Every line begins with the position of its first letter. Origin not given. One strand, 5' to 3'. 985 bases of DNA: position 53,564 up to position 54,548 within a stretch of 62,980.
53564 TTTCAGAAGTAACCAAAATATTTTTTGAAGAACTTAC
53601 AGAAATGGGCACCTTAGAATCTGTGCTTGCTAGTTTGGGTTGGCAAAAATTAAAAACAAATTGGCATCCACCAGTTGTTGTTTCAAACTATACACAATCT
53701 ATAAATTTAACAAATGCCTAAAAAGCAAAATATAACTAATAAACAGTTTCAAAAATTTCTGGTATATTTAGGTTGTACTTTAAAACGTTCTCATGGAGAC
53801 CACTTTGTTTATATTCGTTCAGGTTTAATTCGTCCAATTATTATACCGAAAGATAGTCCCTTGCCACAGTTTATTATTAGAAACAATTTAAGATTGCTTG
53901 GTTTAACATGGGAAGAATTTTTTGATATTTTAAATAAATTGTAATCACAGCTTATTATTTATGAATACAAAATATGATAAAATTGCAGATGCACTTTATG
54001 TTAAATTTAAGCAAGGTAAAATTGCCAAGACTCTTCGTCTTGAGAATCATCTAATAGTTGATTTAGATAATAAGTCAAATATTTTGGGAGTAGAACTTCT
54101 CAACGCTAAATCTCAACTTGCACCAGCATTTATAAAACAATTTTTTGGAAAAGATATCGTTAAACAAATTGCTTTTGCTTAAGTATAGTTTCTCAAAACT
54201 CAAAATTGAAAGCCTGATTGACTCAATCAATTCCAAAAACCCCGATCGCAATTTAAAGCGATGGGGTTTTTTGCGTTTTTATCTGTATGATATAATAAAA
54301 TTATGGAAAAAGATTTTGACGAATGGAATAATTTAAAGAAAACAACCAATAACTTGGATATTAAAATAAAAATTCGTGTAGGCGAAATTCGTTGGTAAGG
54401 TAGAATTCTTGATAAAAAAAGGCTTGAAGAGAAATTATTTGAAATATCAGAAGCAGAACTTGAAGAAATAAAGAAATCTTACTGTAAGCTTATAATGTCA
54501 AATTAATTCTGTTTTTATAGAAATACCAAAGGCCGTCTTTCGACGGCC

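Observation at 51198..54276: Four near-identical 88-nt repeats delimit a modular array of accessory gene cassettes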

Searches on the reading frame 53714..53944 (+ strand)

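Call 11: search_protein_families(library=pfam, proteins=[window:53714-53944:+], max_evalue=0.01)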
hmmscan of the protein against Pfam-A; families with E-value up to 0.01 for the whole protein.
window:53714-53944:+ (76 aa): 1 family
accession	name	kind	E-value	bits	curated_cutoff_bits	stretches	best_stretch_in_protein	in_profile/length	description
PF07927.17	HicA_toxin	-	4.4e-06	27.2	27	1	10-64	2-58/58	HicA toxin of bacterial toxin-antitoxin,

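Call 47: search_protein_families(library=ncbifam, proteins=[window:53714-53941:+], max_evalue=1)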
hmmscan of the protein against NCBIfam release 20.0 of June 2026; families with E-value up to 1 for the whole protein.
window:53714-53941:+ (76 aa): 0 families

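Call 85: search_protein_families(library=phrogs, proteins=[window:53714-53941:+], max_evalue=0.01)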
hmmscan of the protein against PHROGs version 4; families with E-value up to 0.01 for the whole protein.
window:53714-53941:+ (76 aa): 1 family
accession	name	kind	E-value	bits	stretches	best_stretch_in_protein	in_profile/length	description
phrog_353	-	moron, auxiliary metabolic gene and host takeover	0.0037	18.3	1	6-65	4-66/73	toxin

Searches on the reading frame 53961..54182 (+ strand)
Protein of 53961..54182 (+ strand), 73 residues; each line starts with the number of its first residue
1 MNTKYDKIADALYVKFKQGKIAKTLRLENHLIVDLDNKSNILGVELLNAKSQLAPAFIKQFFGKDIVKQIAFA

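Call 11: search_protein_families(library=pfam, proteins=[window:53961-54182:+], max_evalue=0.01)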
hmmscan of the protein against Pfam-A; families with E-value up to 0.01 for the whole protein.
window:53961-54182:+ (73 aa): 1 family
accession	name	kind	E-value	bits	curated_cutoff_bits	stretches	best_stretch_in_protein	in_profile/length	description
PF10049.14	DUF2283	-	2e-12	47.5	23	1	3-50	2-49/49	Protein of unknown function (DUF2283)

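Call 16: find_encoding_contigs(protein=window:53961-54179:+, flank=10000, max_places=10)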
Protein seq(73 aa) (73 aa): 20 contigs read that carry it; 10 places shown.
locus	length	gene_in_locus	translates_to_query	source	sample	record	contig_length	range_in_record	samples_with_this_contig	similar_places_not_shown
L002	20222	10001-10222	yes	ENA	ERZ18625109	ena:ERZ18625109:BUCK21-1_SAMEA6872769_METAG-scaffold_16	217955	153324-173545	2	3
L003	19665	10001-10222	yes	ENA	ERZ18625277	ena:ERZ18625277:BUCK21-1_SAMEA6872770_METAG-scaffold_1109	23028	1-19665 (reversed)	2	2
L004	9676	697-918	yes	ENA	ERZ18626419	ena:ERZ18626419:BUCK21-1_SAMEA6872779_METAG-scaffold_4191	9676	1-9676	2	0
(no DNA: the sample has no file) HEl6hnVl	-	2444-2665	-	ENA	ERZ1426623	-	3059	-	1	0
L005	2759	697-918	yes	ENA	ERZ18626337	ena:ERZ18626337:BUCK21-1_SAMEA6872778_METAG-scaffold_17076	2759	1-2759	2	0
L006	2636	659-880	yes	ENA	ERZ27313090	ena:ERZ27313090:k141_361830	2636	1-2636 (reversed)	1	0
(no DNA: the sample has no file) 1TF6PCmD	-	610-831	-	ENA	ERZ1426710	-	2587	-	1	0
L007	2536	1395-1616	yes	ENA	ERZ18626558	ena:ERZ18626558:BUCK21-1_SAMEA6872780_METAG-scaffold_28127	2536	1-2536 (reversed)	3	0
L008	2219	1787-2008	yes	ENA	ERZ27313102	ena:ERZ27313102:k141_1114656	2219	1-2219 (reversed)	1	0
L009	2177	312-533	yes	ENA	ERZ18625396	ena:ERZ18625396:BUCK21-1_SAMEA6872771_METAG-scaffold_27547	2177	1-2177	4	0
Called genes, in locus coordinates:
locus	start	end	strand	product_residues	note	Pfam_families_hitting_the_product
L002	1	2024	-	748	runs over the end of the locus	PF13491:FtsK_4TM (weak), PF17854:FtsK_alpha, PF01580:FtsK_SpoIIIE, PF09397:FtsK_gamma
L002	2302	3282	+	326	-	-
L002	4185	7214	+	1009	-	PF01471:PG_binding_1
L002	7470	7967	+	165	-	PF01936:NYN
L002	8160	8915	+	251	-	-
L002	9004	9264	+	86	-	-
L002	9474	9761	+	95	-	-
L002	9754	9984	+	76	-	PF07927:HicA_toxin (weak)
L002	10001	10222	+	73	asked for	PF10049:DUF2283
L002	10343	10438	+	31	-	-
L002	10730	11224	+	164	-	-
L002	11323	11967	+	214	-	-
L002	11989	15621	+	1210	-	PF16403:Bact_surface_Ig-like, PF16410:DUF5018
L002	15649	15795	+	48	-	-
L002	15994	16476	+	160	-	PF00466:Ribosomal_L10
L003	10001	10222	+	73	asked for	PF10049:DUF2283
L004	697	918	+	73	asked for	PF10049:DUF2283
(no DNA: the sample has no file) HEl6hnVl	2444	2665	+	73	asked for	PF10049:DUF2283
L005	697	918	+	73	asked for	PF10049:DUF2283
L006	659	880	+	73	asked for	PF10049:DUF2283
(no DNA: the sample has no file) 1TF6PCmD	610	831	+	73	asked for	PF10049:DUF2283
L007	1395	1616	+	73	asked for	PF10049:DUF2283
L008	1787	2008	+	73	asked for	PF10049:DUF2283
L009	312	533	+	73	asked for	PF10049:DUF2283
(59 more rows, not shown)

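Call 85: search_protein_families(library=phrogs, proteins=[window:53961-54179:+], max_evalue=0.01)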
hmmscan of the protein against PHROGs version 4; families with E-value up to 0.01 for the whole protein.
window:53961-54179:+ (73 aa): 0 families

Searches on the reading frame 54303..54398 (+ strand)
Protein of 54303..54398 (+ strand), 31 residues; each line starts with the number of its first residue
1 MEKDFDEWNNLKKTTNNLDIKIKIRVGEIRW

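Call 11: search_protein_families(library=pfam, proteins=[window:54303-54398:+], max_evalue=0.01)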
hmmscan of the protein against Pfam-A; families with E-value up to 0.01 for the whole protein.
window:54303-54398:+ (31 aa): 0 families

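Call 66: search_protein_representatives(protein=window:54303-54395:+)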
Query: 31 residues. Proteins with E-value up to 0.001 (for the whole library): 3; up to 1e-10: 1; up to 1e-30: 0. The best 3 are listed.
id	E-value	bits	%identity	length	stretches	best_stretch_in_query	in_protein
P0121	1.9e-13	63.3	100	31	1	1-31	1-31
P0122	2.9e-06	41.8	46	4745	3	7-27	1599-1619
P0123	9.8e-06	40.2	70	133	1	2-31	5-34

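Call 68: search_protein_families(library=pfam, proteins=[P0123], max_evalue=1)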
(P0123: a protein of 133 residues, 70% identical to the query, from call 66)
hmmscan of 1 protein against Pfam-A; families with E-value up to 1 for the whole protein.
P0123 (133 aa): 1 family
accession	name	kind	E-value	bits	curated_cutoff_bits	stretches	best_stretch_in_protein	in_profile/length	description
PF02452.23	PemK_toxin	-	5.3e-07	30.3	23.1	1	30-129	3-108/109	PemK-like, MazF-like toxin of type II toxin-antitoxin system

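Call 69: find_encoding_contigs(protein=P0123, flank=8000, max_places=6)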
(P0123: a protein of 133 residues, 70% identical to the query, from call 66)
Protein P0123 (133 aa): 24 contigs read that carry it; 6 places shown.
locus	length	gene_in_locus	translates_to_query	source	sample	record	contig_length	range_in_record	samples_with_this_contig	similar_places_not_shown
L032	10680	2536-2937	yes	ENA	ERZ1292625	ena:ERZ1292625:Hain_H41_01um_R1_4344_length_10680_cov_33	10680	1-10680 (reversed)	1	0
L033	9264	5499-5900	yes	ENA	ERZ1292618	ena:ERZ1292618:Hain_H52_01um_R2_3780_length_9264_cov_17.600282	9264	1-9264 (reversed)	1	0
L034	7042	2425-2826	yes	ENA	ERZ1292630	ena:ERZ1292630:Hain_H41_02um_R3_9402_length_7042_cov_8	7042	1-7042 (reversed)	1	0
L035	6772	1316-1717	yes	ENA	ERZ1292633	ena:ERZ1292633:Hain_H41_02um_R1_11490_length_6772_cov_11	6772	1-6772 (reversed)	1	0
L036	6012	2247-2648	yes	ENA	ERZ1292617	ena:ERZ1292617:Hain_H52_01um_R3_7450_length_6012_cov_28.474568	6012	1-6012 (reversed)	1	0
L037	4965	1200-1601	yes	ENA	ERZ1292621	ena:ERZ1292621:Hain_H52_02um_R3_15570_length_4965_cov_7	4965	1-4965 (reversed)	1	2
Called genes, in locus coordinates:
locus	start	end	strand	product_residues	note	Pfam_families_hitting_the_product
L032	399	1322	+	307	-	PF04055:Radical_SAM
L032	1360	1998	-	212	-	-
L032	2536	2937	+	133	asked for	PF02452:PemK_toxin (weak)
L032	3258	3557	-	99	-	-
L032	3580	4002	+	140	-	-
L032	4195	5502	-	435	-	PF04055:Radical_SAM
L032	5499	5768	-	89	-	-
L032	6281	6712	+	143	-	PF00293:NUDIX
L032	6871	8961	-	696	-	-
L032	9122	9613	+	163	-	-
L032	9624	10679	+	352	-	?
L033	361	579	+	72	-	-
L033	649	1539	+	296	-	PF02016:Peptidase_S66, PF17676:Peptidase_S66C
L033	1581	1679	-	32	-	-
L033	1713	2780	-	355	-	PF04055:Radical_SAM, PF13353:Fer4_12 (weak), PF13186:SPASM (weak)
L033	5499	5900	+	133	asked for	PF02452:PemK_toxin (weak)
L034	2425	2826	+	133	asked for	PF02452:PemK_toxin (weak)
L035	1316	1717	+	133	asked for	PF02452:PemK_toxin (weak)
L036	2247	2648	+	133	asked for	PF02452:PemK_toxin (weak)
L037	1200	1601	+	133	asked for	PF02452:PemK_toxin (weak)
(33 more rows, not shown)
